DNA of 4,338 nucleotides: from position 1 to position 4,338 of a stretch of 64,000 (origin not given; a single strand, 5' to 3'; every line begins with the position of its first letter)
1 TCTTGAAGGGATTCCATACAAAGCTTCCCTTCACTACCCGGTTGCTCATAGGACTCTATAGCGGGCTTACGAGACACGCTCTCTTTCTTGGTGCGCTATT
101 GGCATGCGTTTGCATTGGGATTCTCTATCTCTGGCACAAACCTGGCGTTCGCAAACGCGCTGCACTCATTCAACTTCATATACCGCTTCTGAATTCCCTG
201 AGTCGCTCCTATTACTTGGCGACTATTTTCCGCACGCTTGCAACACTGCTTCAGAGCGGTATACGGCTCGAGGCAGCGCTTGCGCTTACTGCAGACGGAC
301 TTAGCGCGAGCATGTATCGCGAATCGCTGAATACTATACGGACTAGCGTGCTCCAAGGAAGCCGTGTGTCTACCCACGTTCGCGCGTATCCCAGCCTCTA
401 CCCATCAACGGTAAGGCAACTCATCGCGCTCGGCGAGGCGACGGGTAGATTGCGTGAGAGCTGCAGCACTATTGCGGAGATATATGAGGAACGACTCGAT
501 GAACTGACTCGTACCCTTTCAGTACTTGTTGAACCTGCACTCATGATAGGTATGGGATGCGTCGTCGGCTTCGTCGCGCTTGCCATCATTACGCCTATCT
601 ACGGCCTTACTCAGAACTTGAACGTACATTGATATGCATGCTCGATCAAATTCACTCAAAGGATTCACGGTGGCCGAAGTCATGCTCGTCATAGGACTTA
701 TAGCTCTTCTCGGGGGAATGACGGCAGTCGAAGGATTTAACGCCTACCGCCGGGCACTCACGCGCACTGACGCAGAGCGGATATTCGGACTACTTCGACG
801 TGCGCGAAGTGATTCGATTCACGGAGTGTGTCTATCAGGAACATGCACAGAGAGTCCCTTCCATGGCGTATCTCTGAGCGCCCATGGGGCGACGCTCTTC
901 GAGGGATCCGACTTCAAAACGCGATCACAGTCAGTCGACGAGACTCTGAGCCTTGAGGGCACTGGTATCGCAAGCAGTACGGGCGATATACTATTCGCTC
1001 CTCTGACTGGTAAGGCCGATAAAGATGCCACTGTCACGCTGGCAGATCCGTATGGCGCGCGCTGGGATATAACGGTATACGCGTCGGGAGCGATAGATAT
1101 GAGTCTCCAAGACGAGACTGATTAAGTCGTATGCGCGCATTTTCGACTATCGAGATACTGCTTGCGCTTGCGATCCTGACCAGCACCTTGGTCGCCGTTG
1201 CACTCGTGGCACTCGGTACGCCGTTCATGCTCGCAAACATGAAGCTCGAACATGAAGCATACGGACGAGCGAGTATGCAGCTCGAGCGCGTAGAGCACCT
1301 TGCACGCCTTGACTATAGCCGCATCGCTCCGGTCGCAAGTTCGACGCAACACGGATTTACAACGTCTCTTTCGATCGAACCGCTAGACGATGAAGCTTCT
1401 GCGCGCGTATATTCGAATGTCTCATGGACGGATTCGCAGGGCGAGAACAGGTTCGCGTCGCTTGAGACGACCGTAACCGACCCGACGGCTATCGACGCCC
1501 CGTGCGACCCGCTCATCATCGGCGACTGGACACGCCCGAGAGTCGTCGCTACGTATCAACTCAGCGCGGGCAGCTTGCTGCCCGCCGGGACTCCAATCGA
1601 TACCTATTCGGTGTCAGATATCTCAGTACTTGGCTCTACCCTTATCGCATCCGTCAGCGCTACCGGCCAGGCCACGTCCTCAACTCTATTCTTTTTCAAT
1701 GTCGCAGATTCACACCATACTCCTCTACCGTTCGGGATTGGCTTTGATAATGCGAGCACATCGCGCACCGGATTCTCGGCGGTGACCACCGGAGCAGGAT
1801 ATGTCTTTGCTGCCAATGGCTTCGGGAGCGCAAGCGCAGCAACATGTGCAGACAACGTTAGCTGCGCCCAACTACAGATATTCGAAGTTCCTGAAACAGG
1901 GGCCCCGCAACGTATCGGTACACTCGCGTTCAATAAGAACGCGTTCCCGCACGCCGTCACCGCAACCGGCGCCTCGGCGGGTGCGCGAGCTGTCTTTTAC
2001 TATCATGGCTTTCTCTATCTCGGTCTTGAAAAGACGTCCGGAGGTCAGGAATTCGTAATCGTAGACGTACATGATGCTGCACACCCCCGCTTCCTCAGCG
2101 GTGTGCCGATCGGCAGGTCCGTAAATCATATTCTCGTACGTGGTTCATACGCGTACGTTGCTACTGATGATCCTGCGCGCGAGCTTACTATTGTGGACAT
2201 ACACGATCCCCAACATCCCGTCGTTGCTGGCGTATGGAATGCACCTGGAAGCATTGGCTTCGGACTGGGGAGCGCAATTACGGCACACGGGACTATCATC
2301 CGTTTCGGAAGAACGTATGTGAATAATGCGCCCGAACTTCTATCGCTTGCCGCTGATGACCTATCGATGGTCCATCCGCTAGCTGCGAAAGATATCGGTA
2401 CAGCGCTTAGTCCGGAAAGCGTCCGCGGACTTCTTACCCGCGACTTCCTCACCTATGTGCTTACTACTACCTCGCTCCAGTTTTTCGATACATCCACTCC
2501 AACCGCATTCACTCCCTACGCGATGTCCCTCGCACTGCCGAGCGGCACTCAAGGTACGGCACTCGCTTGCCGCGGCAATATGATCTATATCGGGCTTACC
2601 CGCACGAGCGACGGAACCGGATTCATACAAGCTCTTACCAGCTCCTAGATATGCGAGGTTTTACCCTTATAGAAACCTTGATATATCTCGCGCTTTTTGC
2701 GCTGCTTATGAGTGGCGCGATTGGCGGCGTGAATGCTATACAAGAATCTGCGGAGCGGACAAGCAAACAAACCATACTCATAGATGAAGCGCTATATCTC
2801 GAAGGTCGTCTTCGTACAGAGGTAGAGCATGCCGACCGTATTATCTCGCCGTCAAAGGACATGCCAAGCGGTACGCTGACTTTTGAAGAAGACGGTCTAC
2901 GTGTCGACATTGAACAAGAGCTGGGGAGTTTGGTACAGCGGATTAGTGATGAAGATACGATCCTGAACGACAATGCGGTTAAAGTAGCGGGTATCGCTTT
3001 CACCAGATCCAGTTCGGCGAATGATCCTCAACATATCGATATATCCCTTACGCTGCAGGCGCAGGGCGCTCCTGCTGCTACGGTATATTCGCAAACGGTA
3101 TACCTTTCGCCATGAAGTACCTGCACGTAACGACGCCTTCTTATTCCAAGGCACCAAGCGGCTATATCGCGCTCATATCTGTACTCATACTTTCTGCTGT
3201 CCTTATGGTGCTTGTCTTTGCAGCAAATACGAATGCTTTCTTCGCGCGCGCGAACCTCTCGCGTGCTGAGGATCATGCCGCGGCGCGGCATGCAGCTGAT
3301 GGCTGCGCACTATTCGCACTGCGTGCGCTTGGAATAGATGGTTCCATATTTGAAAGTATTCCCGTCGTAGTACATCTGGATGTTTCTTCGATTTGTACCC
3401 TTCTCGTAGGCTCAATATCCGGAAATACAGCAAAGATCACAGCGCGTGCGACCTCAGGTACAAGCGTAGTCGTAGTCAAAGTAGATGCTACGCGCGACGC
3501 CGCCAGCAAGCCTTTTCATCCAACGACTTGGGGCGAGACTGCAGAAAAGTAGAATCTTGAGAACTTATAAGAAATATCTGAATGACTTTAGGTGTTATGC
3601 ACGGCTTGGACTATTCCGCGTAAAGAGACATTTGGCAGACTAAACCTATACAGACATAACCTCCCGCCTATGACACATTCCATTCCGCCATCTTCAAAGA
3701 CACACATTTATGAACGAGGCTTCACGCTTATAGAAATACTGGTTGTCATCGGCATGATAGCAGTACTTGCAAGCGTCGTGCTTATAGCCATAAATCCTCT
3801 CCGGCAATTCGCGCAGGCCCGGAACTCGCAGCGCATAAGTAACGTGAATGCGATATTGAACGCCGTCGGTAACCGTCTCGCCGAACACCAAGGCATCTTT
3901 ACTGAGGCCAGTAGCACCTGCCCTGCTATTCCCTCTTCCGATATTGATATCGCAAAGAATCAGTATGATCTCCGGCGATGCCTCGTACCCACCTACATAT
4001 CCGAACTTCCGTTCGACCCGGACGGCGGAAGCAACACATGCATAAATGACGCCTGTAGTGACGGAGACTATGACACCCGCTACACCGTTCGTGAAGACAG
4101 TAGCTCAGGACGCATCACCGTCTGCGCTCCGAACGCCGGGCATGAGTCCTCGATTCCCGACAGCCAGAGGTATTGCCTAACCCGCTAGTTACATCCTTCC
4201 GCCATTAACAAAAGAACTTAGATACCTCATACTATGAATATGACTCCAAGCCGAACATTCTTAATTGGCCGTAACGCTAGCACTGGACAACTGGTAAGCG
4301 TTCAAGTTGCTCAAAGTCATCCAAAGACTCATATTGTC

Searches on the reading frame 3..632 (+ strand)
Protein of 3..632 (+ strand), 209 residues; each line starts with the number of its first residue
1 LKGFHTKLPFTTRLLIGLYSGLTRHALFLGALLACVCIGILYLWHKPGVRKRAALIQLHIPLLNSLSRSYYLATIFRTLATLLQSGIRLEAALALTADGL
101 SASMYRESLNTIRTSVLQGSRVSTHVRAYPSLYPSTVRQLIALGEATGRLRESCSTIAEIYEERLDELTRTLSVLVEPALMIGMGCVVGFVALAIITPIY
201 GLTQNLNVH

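Call 69: search_protein_families(library=pfam, proteins=[window:3-632:+], max_evalue=0.001)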
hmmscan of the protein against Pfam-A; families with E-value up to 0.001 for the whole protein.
window:3-632:+ (209 aa): 1 family
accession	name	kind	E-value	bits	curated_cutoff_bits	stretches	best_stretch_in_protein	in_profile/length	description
PF00482.28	T2SSF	-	9.4e-23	81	25.2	1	76-198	2-125/125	Type II secretion system (T2SS), protein F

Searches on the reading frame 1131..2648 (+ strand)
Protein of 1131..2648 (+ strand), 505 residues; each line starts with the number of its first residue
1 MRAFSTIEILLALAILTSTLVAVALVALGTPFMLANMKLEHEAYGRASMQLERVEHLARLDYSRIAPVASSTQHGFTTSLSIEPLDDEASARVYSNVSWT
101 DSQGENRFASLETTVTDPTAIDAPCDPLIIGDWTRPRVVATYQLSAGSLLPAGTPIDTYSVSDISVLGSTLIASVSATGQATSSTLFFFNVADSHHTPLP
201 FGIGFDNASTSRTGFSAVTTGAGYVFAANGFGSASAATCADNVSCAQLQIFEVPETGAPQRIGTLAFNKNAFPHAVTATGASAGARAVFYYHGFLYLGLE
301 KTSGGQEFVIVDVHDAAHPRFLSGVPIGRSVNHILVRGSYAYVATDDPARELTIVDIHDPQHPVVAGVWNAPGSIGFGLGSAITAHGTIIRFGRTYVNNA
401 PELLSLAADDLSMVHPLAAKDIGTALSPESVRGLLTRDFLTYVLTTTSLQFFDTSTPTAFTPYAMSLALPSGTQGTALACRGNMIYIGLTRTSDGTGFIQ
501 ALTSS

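Call 69: search_protein_families(library=pfam, proteins=[window:1131-2648:+], max_evalue=0.001)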
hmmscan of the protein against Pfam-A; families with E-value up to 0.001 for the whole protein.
window:1131-2648:+ (505 aa): 1 family
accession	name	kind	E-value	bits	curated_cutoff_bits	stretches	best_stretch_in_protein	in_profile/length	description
PF08309.17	LVIVD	-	2.2e-08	33.7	20.2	1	328-367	1-38/42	LVIVD repeat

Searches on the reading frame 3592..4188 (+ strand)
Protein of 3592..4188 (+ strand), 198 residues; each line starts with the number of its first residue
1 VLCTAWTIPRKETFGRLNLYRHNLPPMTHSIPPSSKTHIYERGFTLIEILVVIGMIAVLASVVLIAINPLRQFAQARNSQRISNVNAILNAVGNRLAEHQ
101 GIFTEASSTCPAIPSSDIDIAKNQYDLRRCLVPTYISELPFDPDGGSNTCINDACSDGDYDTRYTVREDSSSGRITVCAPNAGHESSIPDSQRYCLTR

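Call 69: search_protein_families(library=pfam, proteins=[window:3592-4188:+], max_evalue=0.001)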
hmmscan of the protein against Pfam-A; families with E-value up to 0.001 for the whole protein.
window:3592-4188:+ (198 aa): 1 family
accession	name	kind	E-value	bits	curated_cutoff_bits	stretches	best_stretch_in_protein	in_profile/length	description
PF07963.17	N_methyl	-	9.7e-06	25.4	21.2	1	41-64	4-27/27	Prokaryotic N-terminal methylation motif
